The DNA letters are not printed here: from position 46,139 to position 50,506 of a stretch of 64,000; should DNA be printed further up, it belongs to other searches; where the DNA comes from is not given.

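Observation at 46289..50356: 1355-aa single-gene HTH + Mrr-like nuclease + STAND NTPase + giant helical-repeat sensor (Avs-like with a DNA-binding head)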

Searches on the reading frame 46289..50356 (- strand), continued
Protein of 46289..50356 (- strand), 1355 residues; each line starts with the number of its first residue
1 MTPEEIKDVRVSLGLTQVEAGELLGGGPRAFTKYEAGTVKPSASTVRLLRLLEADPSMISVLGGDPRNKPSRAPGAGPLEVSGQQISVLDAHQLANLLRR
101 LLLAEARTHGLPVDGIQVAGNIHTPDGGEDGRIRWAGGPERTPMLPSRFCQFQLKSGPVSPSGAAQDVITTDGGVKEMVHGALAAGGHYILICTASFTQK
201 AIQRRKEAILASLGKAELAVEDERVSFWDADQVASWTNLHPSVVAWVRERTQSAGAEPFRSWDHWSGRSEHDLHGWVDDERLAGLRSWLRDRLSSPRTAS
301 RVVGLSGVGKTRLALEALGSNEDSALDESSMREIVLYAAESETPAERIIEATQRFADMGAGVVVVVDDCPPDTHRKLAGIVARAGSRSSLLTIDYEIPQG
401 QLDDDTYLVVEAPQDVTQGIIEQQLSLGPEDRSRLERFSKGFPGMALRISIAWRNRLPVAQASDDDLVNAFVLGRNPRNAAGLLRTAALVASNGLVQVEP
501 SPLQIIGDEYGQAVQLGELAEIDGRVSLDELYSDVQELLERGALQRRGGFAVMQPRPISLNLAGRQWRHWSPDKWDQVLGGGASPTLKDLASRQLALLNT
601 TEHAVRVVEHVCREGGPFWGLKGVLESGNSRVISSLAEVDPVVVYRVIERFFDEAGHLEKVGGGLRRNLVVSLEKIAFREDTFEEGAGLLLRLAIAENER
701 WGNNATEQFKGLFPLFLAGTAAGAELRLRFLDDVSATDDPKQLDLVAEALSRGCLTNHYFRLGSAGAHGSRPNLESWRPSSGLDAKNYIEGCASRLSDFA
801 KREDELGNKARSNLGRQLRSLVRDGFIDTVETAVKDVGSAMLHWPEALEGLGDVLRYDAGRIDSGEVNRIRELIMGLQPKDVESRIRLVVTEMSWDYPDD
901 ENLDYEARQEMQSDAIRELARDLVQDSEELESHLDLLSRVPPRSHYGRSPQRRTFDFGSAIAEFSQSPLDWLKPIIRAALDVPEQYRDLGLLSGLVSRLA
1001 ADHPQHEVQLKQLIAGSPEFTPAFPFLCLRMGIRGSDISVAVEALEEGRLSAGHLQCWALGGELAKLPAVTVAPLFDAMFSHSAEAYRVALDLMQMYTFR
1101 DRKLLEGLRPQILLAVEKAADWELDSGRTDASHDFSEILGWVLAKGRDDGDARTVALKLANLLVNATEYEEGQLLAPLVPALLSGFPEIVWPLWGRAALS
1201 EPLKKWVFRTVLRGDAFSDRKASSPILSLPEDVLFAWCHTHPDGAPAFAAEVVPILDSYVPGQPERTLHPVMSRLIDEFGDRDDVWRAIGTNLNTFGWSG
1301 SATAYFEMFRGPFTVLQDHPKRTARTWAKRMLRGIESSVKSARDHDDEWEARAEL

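Call 23: find_related_loci(query=A1, collection=genome_contigs, flank=6000)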
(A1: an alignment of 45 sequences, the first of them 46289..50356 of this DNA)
Query A1 (1355 aa) in genome_contigs; peptide patterns used: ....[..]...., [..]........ (x = any residue, [..] = any of these).
569 stretches matched a pattern; 250 encode a relative of the query (tblastn E <= 1e-3); the best 80 are kept; 80 distinct loci.
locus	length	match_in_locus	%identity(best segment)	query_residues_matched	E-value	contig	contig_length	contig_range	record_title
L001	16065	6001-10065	62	1-1355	0e+0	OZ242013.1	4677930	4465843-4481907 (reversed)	MAG: Dehalococcoidia bacterium isolate 46172bb6-85ce-4bfa-83e6-a227f3f22208 genome assembly, chromosome: 1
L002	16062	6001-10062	58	1-1355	0e+0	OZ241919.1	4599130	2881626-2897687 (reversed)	MAG: Dehalococcoidia bacterium isolate 6c1ee286-a86d-453a-9dbe-4da6ae1069d1 genome assembly, chromosome: 1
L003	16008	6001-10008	47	1-1355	0e+0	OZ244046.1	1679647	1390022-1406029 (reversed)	MAG: Gammaproteobacteria bacterium isolate ff55764a-aadf-4709-b722-887e21b4041b genome assembly, chromosome: 1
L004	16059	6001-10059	49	1-1355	0e+0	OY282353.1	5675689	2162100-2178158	MAG: uncultured Gammaproteobacteria bacterium genome assembly, chromosome: 1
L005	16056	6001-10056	49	1-1355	0e+0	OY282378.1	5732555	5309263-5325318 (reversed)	MAG: uncultured Gammaproteobacteria bacterium genome assembly, chromosome: 1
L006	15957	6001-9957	47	1-1339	0e+0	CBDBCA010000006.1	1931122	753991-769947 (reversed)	MAG: Alphaproteobacteria bacterium isolate 48c0c1bc-ee5b-4fda-b559-4fcb29a961b4 genome assembly, contig: contig_6, whole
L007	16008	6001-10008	48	1-1355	0e+0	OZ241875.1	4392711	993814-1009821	MAG: bacterium isolate fde39c58-18aa-4d93-bb40-cd1cf9ece30f genome assembly, chromosome: 1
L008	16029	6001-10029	48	1-1351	0e+0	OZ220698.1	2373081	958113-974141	MAG: Dehalococcoidia bacterium isolate 1c31877f-31fb-4be5-889e-2983ccd84c47 genome assembly, chromosome: 1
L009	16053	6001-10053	47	1-1355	0e+0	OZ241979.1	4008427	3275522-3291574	MAG: uncultured Candidatus Binatia bacterium isolate 9577865d-1fdf-407d-8016-5da360aaf3ec genome assembly, chromosome: 1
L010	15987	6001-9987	46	1-1354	0e+0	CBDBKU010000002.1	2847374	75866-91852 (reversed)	MAG: Bryobacterales bacterium isolate 267e02d7-54cb-4b2f-bffd-17b5cb575b83 genome assembly, contig: contig_2, whole geno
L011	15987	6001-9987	46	1-1354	0e+0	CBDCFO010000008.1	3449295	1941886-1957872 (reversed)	MAG: Bryobacterales bacterium isolate 36edf40f-bfcd-40a8-9d79-f36e49b9d440 genome assembly, contig: contig_8, whole geno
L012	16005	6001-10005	45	1-1342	0e+0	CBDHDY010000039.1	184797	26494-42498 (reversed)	MAG: Dehalococcoidia bacterium isolate e58c4f91-f2be-4f0a-9909-6998b1ebe402 genome assembly, contig: contig_39, whole ge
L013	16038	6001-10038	45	1-1355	0e+0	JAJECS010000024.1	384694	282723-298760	MAG: Chloroflexota bacterium isolate jk18xAbins.3 k141_998106, whole genome shotgun sequence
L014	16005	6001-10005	44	1-1354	0e+0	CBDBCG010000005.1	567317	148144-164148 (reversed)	MAG: Alphaproteobacteria bacterium isolate 0bf2ae11-f7ef-4b98-947a-5f0f4121c03f genome assembly, contig: contig_5, whole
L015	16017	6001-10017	45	1-1351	0e+0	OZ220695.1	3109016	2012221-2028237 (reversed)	MAG: Tepidiformaceae bacterium isolate d5d77930-af5a-4506-8b4e-3340c6a42e1f genome assembly, chromosome: 1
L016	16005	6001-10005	46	1-1355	0e+0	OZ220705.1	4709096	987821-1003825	MAG: Alphaproteobacteria bacterium isolate 2b4cf96f-57fc-4783-9a40-8293addbc307 genome assembly, chromosome: 1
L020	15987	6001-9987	45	1-1355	0e+0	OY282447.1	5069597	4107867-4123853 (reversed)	MAG: uncultured Pseudomonadales bacterium genome assembly, chromosome: 1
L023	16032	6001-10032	44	1-1355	0e+0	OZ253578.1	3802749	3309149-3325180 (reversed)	MAG: Chloroflexota bacterium isolate 48853afe-6264-4d68-b03e-03448b293cf5 genome assembly, chromosome: 1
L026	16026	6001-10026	43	1-1354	0e+0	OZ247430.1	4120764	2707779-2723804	MAG: Dehalococcoidia bacterium isolate 339727ca-cd9b-4604-b777-057588a3f35a genome assembly, chromosome: 1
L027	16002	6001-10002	44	1-1354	0e+0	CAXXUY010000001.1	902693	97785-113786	MAG: Paracoccaceae bacterium isolate 97c81714-8806-418c-9c79-d9e270ccf8c2 genome assembly, contig: contig_1, whole genom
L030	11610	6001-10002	42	1-1354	0e+0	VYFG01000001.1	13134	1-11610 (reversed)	MAG: Gammaproteobacteria bacterium isolate SB0677_bin_2 NODE_1711_length_13134_cov_19.238703, whole genome shotgun seque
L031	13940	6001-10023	41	1-1355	0e+0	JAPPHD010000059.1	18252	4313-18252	MAG: Gammaproteobacteria bacterium isolate RHO1_bin_72 NODE_4678_length_18252_cov_10.706930, whole genome shotgun sequen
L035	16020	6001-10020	40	1-1355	0e+0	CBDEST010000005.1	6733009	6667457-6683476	MAG: Bryobacterales bacterium isolate 43e8cf1b-7c08-4a57-bc5e-d388cc7a59f2 genome assembly, contig: contig_5, whole geno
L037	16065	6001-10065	45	1-1355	0e+0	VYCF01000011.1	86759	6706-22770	MAG: Gammaproteobacteria bacterium isolate SB0675_bin_1 NODE_116_length_86759_cov_32.018615, whole genome shotgun sequen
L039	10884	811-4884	40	1-1354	0e+0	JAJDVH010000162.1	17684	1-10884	MAG: Alphaproteobacteria bacterium isolate jk18x22bins.31 k141_819058, whole genome shotgun sequence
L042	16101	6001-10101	40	1-1354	0e+0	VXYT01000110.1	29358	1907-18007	MAG: Candidatus Palauibacter ramosifaciens isolate SB0670_bin_18 NODE_814_length_29358_cov_25.432447, whole genome shotg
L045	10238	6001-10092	38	1-1355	0e+0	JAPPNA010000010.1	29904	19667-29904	MAG: Bacteroidota bacterium isolate RHO3_bin_5 NODE_2831_length_29904_cov_16.828838, whole genome shotgun sequence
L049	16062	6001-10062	45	1-1355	0e+0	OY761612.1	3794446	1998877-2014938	MAG: Pseudomonadales bacterium isolate 8826704f-68a6-4665-bbd8-dc2ebed91d17 genome assembly, chromosome: 1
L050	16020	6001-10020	43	1-1355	0e+0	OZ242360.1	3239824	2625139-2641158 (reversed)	MAG: Chloroflexota bacterium isolate 96c89a91-56bf-49b9-8890-dc7aad1d8409 genome assembly, chromosome: 1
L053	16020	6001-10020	40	1-1355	0e+0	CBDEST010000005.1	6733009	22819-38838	MAG: Bryobacterales bacterium isolate 43e8cf1b-7c08-4a57-bc5e-d388cc7a59f2 genome assembly, contig: contig_5, whole geno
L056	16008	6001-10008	48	1-1355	0e+0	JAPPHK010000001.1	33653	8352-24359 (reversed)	MAG: Nitrospinota bacterium isolate RHO1_bin_79 NODE_2408_length_33653_cov_6.687094, whole genome shotgun sequence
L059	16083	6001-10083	47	1-1354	0e+0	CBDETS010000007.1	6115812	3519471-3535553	MAG: Paracoccaceae bacterium isolate d64af6e7-52e0-4969-a89a-2429f2ada3a2 genome assembly, contig: contig_6, whole genom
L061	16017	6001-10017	39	1-1354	0e+0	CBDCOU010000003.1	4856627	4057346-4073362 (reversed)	MAG: Caldilineaceae bacterium isolate 0823537f-3fa6-4916-8707-89ce61c7f738 genome assembly, contig: contig_3, whole geno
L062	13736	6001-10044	41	1-1354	0e+0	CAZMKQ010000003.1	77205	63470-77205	MAG TPA_asm: uncultured Caldilineaceae bacterium isolate SRP109090_co2_142 genome assembly, contig: NODE_353_length_7720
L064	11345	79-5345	37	1-1354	0e+0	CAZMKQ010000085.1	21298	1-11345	MAG TPA_asm: uncultured Caldilineaceae bacterium isolate SRP109090_co2_142 genome assembly, contig: NODE_3456_length_212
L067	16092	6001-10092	45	1-1355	0e+0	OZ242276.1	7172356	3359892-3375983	MAG: Bryobacterales bacterium isolate 6a17fdd1-799e-4b89-b3db-5c5ff6fa14e9 genome assembly, chromosome: 1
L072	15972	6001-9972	45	1-1355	0e+0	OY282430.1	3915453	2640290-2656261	MAG: uncultured Pseudomonadales bacterium genome assembly, chromosome: 1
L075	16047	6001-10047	46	1-1355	0e+0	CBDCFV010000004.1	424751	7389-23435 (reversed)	MAG: Dehalococcoidia bacterium isolate 9c3c1ea3-44c0-4b18-a908-b6ba16db4234 genome assembly, contig: contig_4, whole gen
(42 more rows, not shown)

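Call 49: search_solved_structures(query=A1, max_evalue=1, show_alignments=0)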
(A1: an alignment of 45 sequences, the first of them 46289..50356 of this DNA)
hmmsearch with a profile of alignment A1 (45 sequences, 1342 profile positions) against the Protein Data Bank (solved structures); distinct sequences matched with E-value up to 1: 10.
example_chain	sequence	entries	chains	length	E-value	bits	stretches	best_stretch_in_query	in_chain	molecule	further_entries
3fmy_A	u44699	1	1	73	6.4e-15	57.2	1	4-68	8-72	HTH-type transcriptional regulator MQSA (ygiT/b3021)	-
2kz8_A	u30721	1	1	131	3.5e-14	54.8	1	4-68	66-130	Uncharacterized HTH-type transcriptional regulator ygiT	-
3gn5_A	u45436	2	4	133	3.6e-14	54.7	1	4-68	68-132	HTH-type transcriptional regulator MQSA (YGIT/b3021) | Uncharacterized HTH-type transcriptional regulator ygiT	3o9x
9tv9_A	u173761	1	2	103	0.0011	19.9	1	5-68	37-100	Antitoxin HigA-2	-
5jaa_A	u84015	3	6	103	0.0017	19.3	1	5-68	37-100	Antitoxin igA-2 | Antitoxin HigA-2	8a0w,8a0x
5j9i_A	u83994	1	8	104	0.0017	19.3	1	5-68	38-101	Antitoxin igA-2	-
2m1n_A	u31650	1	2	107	0.22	12.4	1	808-880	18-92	Type III secretion system filament chaperone CesA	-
1xou_B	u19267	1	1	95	0.37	11.6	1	823-880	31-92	Z5138 gene product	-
2lhk_A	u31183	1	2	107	0.41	11.5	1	823-880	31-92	L0052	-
7xi5_A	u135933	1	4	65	0.98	10.2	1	8-44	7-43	Transcriptional regulator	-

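Call 80: find_encoding_contigs(protein=window:46289-50356:-, flank=3000, max_places=4)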
Protein window:46289-50356:- (1355 aa): 2 contigs read that carry it; 1 place shown.
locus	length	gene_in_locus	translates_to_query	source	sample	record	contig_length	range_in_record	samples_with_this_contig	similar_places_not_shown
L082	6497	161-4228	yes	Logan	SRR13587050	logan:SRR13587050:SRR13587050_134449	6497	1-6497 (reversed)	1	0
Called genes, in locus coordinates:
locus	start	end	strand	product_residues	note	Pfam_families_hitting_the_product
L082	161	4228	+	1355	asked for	PF15731:MqsA_antitoxin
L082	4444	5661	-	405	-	PF10117:McrBC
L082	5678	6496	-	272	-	?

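Call 81: find_encoding_contigs(protein=P0001, flank=6000, max_places=3)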
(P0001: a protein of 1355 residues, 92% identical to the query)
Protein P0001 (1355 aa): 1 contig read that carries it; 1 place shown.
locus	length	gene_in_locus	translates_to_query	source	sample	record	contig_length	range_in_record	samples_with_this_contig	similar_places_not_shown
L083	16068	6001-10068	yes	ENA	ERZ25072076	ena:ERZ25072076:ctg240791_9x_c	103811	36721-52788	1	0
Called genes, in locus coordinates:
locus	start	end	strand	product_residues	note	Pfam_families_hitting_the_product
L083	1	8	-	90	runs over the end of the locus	PF02604:PhdYeFM_antitox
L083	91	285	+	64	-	-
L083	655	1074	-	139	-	-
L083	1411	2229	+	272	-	PF10987:DUF2806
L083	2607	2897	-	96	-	-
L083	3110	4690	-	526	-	PF00929:RNase_T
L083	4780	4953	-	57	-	-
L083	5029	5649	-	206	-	PF00239:Resolvase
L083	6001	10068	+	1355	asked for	PF15731:MqsA_antitoxin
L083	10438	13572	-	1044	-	PF04313:HSDR_N, PF04851:ResIII, PF18766:SWI2_SNF2, PF00270:DEAD (weak), PF22679:T1R_D3-like, PF11867:T1RH-like_C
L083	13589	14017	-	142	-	PF18478:PIN_10 (weak)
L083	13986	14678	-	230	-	PF04255:DUF433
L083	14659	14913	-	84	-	-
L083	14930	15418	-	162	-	-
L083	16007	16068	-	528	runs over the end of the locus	PF18765:Polbeta, PF01420:Methylase_S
